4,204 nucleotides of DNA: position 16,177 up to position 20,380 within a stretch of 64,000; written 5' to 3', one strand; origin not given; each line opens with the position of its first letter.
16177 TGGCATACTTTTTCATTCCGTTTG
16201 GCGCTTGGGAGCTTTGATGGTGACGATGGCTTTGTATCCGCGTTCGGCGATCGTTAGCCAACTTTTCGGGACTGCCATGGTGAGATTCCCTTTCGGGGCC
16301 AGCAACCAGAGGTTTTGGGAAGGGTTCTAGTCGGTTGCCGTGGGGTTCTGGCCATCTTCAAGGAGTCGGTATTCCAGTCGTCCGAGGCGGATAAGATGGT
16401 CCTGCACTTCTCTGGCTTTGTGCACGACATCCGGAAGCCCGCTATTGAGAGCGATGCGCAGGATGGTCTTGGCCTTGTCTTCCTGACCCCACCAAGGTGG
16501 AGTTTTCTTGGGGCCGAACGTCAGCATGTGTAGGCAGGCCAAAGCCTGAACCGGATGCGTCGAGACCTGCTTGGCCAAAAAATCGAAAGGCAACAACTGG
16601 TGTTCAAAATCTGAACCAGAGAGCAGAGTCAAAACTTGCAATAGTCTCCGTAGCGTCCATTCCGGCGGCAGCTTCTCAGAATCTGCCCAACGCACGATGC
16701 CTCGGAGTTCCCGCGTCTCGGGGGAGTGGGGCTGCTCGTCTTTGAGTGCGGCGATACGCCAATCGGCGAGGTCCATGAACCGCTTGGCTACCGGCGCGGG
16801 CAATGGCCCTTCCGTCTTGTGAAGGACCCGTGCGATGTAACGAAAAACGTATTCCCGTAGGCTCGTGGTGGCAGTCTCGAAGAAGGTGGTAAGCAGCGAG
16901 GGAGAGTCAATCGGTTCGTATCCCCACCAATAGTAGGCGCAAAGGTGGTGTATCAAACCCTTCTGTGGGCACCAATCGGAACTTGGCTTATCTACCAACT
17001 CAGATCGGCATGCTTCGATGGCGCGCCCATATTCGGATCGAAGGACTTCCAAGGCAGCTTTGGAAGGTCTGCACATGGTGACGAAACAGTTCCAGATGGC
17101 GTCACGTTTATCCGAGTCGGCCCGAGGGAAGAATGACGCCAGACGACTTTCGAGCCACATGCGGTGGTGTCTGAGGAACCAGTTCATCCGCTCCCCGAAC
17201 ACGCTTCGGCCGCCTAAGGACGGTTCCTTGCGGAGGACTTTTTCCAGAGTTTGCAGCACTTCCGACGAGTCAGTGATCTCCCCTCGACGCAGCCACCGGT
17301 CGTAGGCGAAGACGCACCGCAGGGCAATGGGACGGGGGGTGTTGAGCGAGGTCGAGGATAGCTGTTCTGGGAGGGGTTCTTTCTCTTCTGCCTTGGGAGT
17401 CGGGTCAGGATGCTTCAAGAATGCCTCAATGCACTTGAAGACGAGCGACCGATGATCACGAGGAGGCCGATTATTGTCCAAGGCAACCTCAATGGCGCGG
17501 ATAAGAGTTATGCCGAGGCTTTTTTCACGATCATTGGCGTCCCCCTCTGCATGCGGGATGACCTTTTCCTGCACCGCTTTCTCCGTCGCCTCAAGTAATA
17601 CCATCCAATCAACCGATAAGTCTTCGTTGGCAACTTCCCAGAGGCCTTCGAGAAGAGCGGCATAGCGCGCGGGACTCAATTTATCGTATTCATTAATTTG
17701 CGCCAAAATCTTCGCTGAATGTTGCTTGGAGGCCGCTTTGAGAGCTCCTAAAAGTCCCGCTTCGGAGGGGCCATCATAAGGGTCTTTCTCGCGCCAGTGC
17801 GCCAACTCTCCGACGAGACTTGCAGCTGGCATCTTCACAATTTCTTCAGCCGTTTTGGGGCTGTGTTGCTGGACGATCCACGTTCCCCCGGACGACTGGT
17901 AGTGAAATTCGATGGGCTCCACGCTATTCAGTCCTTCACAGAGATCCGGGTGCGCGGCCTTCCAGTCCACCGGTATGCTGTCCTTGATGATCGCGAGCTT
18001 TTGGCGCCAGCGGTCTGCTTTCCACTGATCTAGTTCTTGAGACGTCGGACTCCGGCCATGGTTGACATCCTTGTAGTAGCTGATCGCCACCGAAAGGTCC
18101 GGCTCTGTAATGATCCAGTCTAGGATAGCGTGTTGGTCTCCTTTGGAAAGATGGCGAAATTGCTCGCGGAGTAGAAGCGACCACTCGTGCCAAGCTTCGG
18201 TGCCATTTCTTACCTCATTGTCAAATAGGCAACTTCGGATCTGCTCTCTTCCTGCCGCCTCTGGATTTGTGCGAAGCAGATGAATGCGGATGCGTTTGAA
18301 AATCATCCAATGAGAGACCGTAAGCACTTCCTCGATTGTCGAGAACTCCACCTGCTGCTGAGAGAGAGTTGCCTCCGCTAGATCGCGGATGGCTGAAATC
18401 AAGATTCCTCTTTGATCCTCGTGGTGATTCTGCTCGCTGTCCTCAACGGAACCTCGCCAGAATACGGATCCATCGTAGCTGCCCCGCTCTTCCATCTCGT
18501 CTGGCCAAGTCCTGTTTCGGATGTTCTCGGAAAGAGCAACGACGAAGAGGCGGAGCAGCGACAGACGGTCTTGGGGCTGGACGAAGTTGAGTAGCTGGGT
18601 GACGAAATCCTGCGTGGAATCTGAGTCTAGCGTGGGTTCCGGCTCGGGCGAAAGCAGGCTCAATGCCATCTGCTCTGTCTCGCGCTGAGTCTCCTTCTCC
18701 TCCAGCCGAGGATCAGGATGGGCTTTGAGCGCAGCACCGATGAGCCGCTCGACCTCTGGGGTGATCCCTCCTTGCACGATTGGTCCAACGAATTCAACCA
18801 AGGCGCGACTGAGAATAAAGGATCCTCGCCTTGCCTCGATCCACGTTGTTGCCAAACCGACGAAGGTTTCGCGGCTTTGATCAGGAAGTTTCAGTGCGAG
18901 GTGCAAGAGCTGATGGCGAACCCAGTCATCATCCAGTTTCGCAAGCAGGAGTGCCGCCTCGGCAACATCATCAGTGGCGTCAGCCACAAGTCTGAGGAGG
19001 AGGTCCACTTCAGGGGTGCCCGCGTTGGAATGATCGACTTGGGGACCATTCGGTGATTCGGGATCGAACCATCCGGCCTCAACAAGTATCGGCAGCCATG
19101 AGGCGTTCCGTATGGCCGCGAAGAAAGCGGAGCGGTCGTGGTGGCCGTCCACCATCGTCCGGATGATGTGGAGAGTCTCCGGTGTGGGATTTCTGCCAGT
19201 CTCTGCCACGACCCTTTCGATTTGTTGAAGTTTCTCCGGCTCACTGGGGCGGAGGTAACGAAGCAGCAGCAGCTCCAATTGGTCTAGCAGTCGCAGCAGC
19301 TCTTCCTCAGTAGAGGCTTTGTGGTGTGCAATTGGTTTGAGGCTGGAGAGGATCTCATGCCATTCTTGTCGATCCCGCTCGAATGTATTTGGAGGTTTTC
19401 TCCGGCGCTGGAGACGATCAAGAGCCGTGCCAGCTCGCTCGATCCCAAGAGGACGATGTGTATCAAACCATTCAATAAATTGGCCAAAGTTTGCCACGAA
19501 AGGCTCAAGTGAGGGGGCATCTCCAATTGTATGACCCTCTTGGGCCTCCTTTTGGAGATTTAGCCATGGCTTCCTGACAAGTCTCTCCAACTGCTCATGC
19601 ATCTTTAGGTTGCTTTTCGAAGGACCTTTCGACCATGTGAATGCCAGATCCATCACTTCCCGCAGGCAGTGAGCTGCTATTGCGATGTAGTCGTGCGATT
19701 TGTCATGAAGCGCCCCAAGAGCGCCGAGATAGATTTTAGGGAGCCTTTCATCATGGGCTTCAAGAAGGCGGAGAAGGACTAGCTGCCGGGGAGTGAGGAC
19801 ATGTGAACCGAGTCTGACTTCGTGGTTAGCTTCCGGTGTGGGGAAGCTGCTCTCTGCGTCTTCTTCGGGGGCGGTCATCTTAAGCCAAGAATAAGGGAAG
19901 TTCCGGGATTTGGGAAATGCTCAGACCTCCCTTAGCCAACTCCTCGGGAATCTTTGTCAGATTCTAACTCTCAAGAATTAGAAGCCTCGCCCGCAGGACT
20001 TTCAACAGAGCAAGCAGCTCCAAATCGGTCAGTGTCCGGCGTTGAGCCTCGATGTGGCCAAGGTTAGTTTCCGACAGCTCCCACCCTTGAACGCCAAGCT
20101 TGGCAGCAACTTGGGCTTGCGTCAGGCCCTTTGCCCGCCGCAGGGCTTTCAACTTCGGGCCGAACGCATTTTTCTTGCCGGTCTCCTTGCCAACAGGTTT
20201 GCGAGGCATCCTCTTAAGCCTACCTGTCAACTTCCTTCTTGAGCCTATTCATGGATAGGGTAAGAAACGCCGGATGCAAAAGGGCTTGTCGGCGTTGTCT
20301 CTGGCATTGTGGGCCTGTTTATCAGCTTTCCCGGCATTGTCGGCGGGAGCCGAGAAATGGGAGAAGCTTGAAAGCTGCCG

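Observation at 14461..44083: ~29.6-kb integrative island in tRNA-Leu(UAA) bounded by a 68-bp direct repeat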

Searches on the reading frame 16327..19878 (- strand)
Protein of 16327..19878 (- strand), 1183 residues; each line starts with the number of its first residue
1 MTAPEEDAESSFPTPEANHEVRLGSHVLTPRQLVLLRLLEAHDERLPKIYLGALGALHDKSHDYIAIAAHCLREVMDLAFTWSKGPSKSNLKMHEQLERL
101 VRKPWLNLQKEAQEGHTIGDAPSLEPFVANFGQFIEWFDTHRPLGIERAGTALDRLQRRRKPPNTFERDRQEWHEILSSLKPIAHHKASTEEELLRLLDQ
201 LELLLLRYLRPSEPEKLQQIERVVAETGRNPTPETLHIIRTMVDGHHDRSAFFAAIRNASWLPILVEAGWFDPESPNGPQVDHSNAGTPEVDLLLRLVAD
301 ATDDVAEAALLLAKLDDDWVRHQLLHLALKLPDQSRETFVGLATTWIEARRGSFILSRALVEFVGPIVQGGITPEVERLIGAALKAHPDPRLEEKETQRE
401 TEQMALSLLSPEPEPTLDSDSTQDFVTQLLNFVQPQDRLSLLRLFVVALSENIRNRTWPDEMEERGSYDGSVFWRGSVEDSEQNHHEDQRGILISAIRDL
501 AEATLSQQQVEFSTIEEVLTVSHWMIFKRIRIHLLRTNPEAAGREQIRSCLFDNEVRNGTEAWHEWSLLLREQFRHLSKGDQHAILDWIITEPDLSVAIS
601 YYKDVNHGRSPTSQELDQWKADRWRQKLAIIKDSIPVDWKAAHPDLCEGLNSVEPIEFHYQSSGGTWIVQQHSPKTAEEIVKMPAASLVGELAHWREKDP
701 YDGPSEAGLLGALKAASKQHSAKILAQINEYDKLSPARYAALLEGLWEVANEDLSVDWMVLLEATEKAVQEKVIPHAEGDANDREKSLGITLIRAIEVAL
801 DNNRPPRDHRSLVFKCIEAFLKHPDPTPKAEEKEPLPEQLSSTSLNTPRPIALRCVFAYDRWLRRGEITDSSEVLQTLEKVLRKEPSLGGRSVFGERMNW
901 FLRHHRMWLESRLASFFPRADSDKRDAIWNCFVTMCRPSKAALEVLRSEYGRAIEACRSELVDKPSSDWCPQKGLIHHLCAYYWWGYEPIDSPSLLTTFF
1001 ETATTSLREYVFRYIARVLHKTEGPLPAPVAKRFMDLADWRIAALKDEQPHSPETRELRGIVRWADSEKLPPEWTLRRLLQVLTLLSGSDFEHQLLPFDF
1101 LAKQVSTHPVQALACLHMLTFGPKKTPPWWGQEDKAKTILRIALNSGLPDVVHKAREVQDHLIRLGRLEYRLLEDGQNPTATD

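Call 7: search_protein_families(library=pfam, proteins=[window:16327-19878:-], max_evalue=0.01)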
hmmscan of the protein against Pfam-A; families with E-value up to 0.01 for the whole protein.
window:16327-19878:- (1183 aa): 0 families
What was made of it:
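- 16327..19878 (-): 1183-aa protein whose C-terminal two thirds resemble Dsr1. No SIR2 domain was found. Candidate defence gene. No Pfam hit (call 7).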

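Call 33: search_protein_families(library=padloc, proteins=[window:16327-19878:-], max_evalue=0.01)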
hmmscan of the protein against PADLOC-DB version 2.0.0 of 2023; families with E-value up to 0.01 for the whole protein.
window:16327-19878:- (1183 aa): 1 family
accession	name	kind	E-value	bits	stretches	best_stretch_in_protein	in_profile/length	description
PDLC04166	Dsr1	-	2.1e-21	73.5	1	473-1019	550-1077/1227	-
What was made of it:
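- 16327..19878 (-): PADLOC Dsr1, 2.1e-21, residues 473-1019 (call 33).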

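Call 38: search_protein_families(library=ncbifam, proteins=[window:16327-19878:-], max_evalue=0.01)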
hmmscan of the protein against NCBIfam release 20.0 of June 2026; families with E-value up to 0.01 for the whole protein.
window:16327-19878:- (1183 aa): 1 family
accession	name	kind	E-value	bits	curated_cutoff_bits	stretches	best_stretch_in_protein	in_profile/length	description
NF041818.1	Dsr1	equivalog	0.00059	17.7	1400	1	414-949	559-1070/1263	anti-phage defense-associated sirtuin Dsr1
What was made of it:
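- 16327..19878 (-): NCBIfam Dsr1 only 17.7 bits against a cut-off of 1400 (call 38).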

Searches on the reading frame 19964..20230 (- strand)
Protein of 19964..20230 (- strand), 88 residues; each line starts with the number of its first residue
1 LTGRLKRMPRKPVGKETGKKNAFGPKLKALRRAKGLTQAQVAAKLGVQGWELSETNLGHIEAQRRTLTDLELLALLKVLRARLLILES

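Call 33: search_protein_families(library=padloc, proteins=[window:19964-20230:-], max_evalue=0.01)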
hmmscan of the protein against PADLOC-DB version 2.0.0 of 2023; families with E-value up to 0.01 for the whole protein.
window:19964-20230:- (88 aa): 5 families
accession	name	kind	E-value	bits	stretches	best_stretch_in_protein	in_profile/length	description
PDLC02926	HTH_VI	-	0.00017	19.8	1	24-67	3-41/92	-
PDLC04142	capH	-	0.00022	20.2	1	20-73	4-51/103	capH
PDLC03947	RmrA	-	0.00091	16.1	1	18-69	7-58/383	-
PDLC03664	Control_protein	-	0.0047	15.4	1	22-74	13-60/74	control protein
PDLC03954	RmrA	-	0.008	13.1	1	23-69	11-57/380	-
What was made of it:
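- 19964..20230 (-): Small XRE/CapH-like HTH regulator (88 aa). PADLOC HTH_VI and capH, about 2e-4 (call 33).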
